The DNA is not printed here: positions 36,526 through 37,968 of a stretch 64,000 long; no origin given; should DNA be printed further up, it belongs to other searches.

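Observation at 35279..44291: Compact teichoic-acid-like / phospho-alcohol surface-polymer locus headed by an MsbA-type exporter in a diderm genome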

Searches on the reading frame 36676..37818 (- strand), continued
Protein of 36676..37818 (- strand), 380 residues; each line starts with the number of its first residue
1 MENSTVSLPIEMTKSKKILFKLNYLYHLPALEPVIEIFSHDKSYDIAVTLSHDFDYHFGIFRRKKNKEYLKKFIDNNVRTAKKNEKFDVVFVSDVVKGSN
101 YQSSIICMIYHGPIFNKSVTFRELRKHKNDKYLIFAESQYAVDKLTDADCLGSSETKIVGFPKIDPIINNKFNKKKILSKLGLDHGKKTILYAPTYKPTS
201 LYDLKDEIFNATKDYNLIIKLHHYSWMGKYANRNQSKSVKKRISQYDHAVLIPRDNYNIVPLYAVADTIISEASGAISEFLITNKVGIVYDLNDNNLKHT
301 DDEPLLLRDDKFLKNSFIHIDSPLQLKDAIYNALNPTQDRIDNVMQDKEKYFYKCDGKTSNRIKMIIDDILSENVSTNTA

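Call 58: search_protein_families(library=ncbifam, proteins=[L047:7848-8939:+, L041:7828-8934:+, L046:12535-13629:+, L019:9257-9973:+, L046:7216-7944:+], max_evalue=1e-15)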
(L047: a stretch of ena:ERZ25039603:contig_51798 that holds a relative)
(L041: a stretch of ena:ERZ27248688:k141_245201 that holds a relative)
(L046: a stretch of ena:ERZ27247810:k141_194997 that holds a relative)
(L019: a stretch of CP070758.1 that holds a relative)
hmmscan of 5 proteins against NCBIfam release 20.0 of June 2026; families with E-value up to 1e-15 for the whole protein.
L047:7848-8939:+ (363 aa): 12 families
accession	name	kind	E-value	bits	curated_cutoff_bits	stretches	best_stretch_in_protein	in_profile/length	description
TIGR03405.1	Phn_Fe-ADH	equivalog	5.7e-74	249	423.7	1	2-347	1-352/355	iron-containing alcohol dehydrogenase PsrA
NF041833.1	Fe_ADH_ErcA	equivalog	7.7e-49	166.8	550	1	50-362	60-380/382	alcohol dehydrogenase-like regulatory protein ErcA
TIGR02638.1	lactal_redase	equivalog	1.5e-44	152.4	523.15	1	21-299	23-309/379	lactaldehyde reductase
NF058672.1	4HyButDHCUPNE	equivalog_domain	3.6e-44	151.5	500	1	17-358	19-372/378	4-hydroxybutyrate dehydrogenase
NF053866.1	CholDhdGbsBBac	equivalog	1.1e-43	149.4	550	1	15-302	25-321/392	choline dehydrogenase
NF010378.0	PRK13805.1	equivalog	1.6e-42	145.4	951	1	53-289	517-764/872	bifunctional acetaldehyde-CoA/alcohol dehydrogenase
NF007911.0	PRK10624.1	equivalog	7.5e-42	143.6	537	1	53-362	63-380/382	lactaldehyde reductase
NF011998.0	PRK15454.1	equivalog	1.6e-39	135.8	556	1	76-283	105-311/395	ethanolamine utilization ethanol dehydrogenase EutG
NF050025.1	SulfAcetaldRedSarD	equivalog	2.3e-34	118.9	700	1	52-359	62-380/385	sulfoacetaldehyde reductase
NF007363.0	PRK09860.1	equivalog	5.8e-29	101.4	581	1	51-299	62-309/383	L-threonine dehydrogenase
TIGR04266.1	NDMA_methanol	equivalog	1.9e-17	63.2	625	1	51-346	68-366/420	NDMA-dependent methanol dehydrogenase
NF011717.0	PRK15138.1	equivalog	1e-16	61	645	1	37-287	39-299/387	alcohol dehydrogenase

L041:7828-8934:+ (368 aa): 11 families
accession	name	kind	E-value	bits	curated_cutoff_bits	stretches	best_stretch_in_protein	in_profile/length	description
TIGR03405.1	Phn_Fe-ADH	equivalog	3.6e-72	243.1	423.7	1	4-348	1-352/355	iron-containing alcohol dehydrogenase PsrA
NF041833.1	Fe_ADH_ErcA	equivalog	8.2e-44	150.2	550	1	51-363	59-380/382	alcohol dehydrogenase-like regulatory protein ErcA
NF058672.1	4HyButDHCUPNE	equivalog_domain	8.6e-44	150.2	500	1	19-363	19-376/378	4-hydroxybutyrate dehydrogenase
NF010378.0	PRK13805.1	equivalog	5.9e-42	143.5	951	1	51-287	513-760/872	bifunctional acetaldehyde-CoA/alcohol dehydrogenase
NF053866.1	CholDhdGbsBBac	equivalog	7.1e-41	140.1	550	1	52-362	67-388/392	choline dehydrogenase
TIGR02638.1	lactal_redase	equivalog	1.1e-40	139.7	523.15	1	54-357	61-375/379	lactaldehyde reductase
NF007911.0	PRK10624.1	equivalog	7.1e-40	137.1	537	1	53-364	61-381/382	lactaldehyde reductase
NF050025.1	SulfAcetaldRedSarD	equivalog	2.8e-33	115.3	700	1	62-363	70-383/385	sulfoacetaldehyde reductase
NF011998.0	PRK15454.1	equivalog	4.1e-32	111.4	556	1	62-284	89-310/395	ethanolamine utilization ethanol dehydrogenase EutG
NF007363.0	PRK09860.1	equivalog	1.3e-27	97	581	1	54-282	63-289/383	L-threonine dehydrogenase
TIGR04266.1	NDMA_methanol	equivalog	4.2e-18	65.4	625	1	55-347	70-366/420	NDMA-dependent methanol dehydrogenase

L046:12535-13629:+ (364 aa): 10 families
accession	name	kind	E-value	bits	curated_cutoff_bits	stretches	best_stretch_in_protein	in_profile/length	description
TIGR03405.1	Phn_Fe-ADH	equivalog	2.1e-69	234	423.7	1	40-347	41-352/355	iron-containing alcohol dehydrogenase PsrA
NF041833.1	Fe_ADH_ErcA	equivalog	5.3e-44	150.9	550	1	42-362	52-380/382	alcohol dehydrogenase-like regulatory protein ErcA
NF058672.1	4HyButDHCUPNE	equivalog_domain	1.6e-38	132.9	500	1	16-348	18-362/378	4-hydroxybutyrate dehydrogenase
NF010378.0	PRK13805.1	equivalog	1.7e-37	128.7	951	1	50-284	514-759/872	bifunctional acetaldehyde-CoA/alcohol dehydrogenase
NF050025.1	SulfAcetaldRedSarD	equivalog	1.1e-36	126.5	700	1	52-347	62-367/385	sulfoacetaldehyde reductase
TIGR02638.1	lactal_redase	equivalog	1.1e-35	123.1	523.15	1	42-342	51-361/379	lactaldehyde reductase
NF053866.1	CholDhdGbsBBac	equivalog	1.5e-35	122.6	550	1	15-339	25-366/392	choline dehydrogenase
NF011998.0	PRK15454.1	equivalog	7.3e-35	120.4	556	1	62-293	91-321/395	ethanolamine utilization ethanol dehydrogenase EutG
NF007911.0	PRK10624.1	equivalog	1.4e-34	119.7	537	1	49-358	59-376/382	lactaldehyde reductase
NF007363.0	PRK09860.1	equivalog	4.5e-24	85.3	581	1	44-274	55-284/383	L-threonine dehydrogenase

L019:9257-9973:+ (238 aa): 3 families
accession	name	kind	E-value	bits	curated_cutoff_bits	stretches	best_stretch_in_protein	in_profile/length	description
NF041135.1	IPPtranDIPPsyn_Thcocales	equivalog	7e-36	124.1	580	1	1-230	1-213/419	bifunctional L-myo-inositol-1-phosphate cytidylyltransferase/CDP-L-myo-inositol myo-inositolphosphotransferase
TIGR03992.1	Arch_glmU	subfamily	7.7e-27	94.2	292.1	1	1-228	1-221/393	bifunctional sugar-1-phosphate nucleotidylyltransferase/acetyltransferase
NF041313.1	UDPGP_AglF_Halo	equivalog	5e-19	68.7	400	1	1-229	1-229/234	UTP--glucose-1-phosphate uridylyltransferase AglF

L046:7216-7944:+ (242 aa): 3 families
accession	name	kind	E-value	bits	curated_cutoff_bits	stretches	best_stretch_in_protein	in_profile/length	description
NF041135.1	IPPtranDIPPsyn_Thcocales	equivalog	2.4e-31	109.2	580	1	2-235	2-215/419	bifunctional L-myo-inositol-1-phosphate cytidylyltransferase/CDP-L-myo-inositol myo-inositolphosphotransferase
TIGR03992.1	Arch_glmU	subfamily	8.9e-25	87.4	292.1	1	1-227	1-217/393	bifunctional sugar-1-phosphate nucleotidylyltransferase/acetyltransferase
NF041313.1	UDPGP_AglF_Halo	equivalog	4.9e-22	78.5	400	1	1-233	1-230/234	UTP--glucose-1-phosphate uridylyltransferase AglF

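Call 59: predict_structure(alignment_id=A2)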
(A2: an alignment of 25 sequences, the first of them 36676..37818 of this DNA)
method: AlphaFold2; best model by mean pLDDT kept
length: 380 residues; sequences in the alignment: 25
mean_pLDDT: 88.6   pTM: 0.88
mean pLDDT of the five models: 88.6, 87.4, 87.2, 86.4, 86.1
residues with pLDDT >= 90: 254; 70-90: 95; 50-70: 17; < 50: 14
segments of 3 or more residues with pLDDT < 50: 1-3, 7-11, 375-380
pLDDT, mean of each block of 10 residues (from residue 1): 49 82 92 96 95 78 84 90 93 91 91 72 89 94 91 94 94 96 98 91 94 98 84 82 95 92 98 91 97 75 74 92 97 98 96 94 96 54
secondary structure, 60 per line:
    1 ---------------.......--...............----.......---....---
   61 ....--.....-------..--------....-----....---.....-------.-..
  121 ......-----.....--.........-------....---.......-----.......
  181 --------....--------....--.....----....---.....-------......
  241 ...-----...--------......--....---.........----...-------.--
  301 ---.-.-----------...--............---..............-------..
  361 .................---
elements in order: E16-22 H25-39 E44-50 E54-57 E61-64 H67-71 E89-92 H98-101 E105-109 H119-126 E132-136 H139-147 E155-158 H162-168 H174-180 E189-192 H201-204 H207-211 E216-219 H223-227 H235-243 E249-251 H260-265 E268-271 H275-283 E288-290 E318-320 H323-334 H338-351 H359-377

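Call 62: fold_search(model_id=the predicted structure, library=pdb)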
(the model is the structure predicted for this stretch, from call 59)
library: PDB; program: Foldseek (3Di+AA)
matches with E <= 10: 1184; with E <= 0.001: 181
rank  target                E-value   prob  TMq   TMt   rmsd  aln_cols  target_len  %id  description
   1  3l7i_D                8.5e-13  1.00  0.70  0.66   4.5       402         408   14  Structure of the Wall Teichoic Acid Polymerase TagF (released 2010-04-28)
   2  3l7j_A                1.0e-12  1.00  0.64  0.60   6.4       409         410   13  Structure of the Wall Teichoic Acid Polymerase TagF, H444N variant (released 2010-04-28)
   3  3l7m_A                2.5e-12  1.00  0.65  0.61   6.3       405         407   14  Structure of the Wall Teichoic Acid Polymerase TagF, H548A (released 2010-04-28)
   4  8va1_D                2.8e-12  1.00  0.58  0.42   7.2       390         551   18  S. aureus TarL H300N in complex with CDP-ribitol (single tetramer) (released 2024-04-03)
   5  3dzc_A                7.7e-12  1.00  0.54  0.55   8.0       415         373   14  2.35 Angstrom resolution structure of WecB (VC0917), a UDP-N-acetylglucosamine 2-epimerase from Vibrio cholerae. (released 2008-08-12)
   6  3l7l_D                8.2e-12  1.00  0.69  0.66   4.5       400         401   12  Structure of the Wall Teichoic Acid Polymerase TagF, H444N + CDPG (30 minute soak) (released 2010-04-28)
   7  3l7j_B                9.2e-12  1.00  0.71  0.66   4.6       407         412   12  Structure of the Wall Teichoic Acid Polymerase TagF, H444N variant (released 2010-04-28)
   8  3l7m_B                9.8e-12  1.00  0.66  0.61   5.2       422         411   10  Structure of the Wall Teichoic Acid Polymerase TagF, H548A (released 2010-04-28)
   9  3l7j_D                9.8e-12  1.00  0.64  0.60   6.5       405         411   12  Structure of the Wall Teichoic Acid Polymerase TagF, H444N variant (released 2010-04-28)
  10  8qoy                  9.8e-12  1.00  0.63  0.25   5.9       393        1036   18  Capsular polysaccharide synthesis multienzyme of Actinobacillus Pleuropneumoniae serotype 3 (released 2024-07-03)
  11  3l7k_B                1.7e-11  1.00  0.72  0.67   4.3       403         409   13  Structure of the Wall Teichoic Acid Polymerase TagF, H444N + CDPG (15 minute soak) (released 2010-04-28)
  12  3l7k_D                2.7e-11  1.00  0.66  0.64   4.5       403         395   13  Structure of the Wall Teichoic Acid Polymerase TagF, H444N + CDPG (15 minute soak) (released 2010-04-28)
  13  3l7j_C                3.4e-11  1.00  0.67  0.62   6.3       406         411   12  Structure of the Wall Teichoic Acid Polymerase TagF, H444N variant (released 2010-04-28)
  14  3l7i_A                4.9e-11  1.00  0.65  0.61   6.3       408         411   12  Structure of the Wall Teichoic Acid Polymerase TagF (released 2010-04-28)
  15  1f6d_A                4.9e-11  1.00  0.55  0.56   7.4       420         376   15  THE STRUCTURE OF UDP-N-ACETYLGLUCOSAMINE 2-EPIMERASE FROM E. COLI. (released 2000-12-13)
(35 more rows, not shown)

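Call 64: search_protein_families(library=pfam, proteins=[L009:7665-8864:+, L012:7865-8767:+, L007:11207-12163:+, L008:7329-8339:+, L014:1520-2452:+, L019:18693-19820:+, L030:7863-8852:+, L010:9196-9771:+, L018:9252-9755:+], max_evalue=0.00001)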
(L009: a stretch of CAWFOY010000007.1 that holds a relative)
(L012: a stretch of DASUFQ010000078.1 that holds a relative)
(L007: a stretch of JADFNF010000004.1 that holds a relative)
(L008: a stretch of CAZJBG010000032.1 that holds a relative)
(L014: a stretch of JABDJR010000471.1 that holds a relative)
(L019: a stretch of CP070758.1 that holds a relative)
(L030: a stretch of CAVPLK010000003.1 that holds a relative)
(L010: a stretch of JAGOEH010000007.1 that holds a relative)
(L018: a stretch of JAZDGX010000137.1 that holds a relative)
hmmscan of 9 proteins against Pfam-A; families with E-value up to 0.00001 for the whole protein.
L009:7665-8864:+ (399 aa): 1 family
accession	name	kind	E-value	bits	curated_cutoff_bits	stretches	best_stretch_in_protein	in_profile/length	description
PF01075.23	Glyco_transf_9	-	4.8e-36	124.8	22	1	130-369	3-240/247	Glycosyltransferase family 9 (heptosyltransferase)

L012:7865-8767:+ (301 aa): 1 family
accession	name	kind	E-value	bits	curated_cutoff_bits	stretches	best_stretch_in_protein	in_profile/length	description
PF01075.23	Glyco_transf_9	-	7.7e-34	117.5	22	1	64-300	3-237/247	Glycosyltransferase family 9 (heptosyltransferase)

L007:11207-12163:+ (319 aa): 1 family
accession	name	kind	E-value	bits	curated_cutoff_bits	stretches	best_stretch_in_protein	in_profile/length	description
PF01075.23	Glyco_transf_9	-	2e-33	116.2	22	1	70-308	3-243/247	Glycosyltransferase family 9 (heptosyltransferase)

L008:7329-8339:+ (337 aa): 1 family
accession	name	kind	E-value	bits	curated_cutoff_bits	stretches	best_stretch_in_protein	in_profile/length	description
PF01075.23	Glyco_transf_9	-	1.1e-31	110.5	22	1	70-314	3-243/247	Glycosyltransferase family 9 (heptosyltransferase)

L014:1520-2452:+ (311 aa): 1 family
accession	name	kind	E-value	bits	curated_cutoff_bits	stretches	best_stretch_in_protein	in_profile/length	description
PF01075.23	Glyco_transf_9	-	1.8e-18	67.2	22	1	65-282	4-228/247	Glycosyltransferase family 9 (heptosyltransferase)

L019:18693-19820:+ (375 aa): 1 family
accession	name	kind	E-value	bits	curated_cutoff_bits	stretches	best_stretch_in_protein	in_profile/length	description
PF01075.23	Glyco_transf_9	-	3.3e-28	99.1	22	1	91-337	4-243/247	Glycosyltransferase family 9 (heptosyltransferase)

L030:7863-8852:+ (330 aa): 1 family
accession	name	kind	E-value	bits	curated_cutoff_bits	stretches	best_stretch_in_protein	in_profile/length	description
PF01075.23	Glyco_transf_9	-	2.6e-35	122.4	22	1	65-303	4-240/247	Glycosyltransferase family 9 (heptosyltransferase)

L010:9196-9771:+ (192 aa): 2 families
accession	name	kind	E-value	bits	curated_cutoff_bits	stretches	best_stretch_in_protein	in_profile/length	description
PF12804.13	NTP_transf_3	-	5e-09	37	27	1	4-109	2-96/160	MobA-like NTP transferase domain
PF00483.29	NTP_transferase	-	3e-08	34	21.2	1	4-127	3-128/245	Nucleotidyl transferase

L018:9252-9755:+ (168 aa): 2 families
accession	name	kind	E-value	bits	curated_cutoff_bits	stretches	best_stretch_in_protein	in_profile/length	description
PF12804.13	NTP_transf_3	-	1.8e-11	44.9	27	1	3-123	1-110/160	MobA-like NTP transferase domain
PF00483.29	NTP_transferase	-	1.7e-06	28.2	21.2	1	3-61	2-61/245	Nucleotidyl transferase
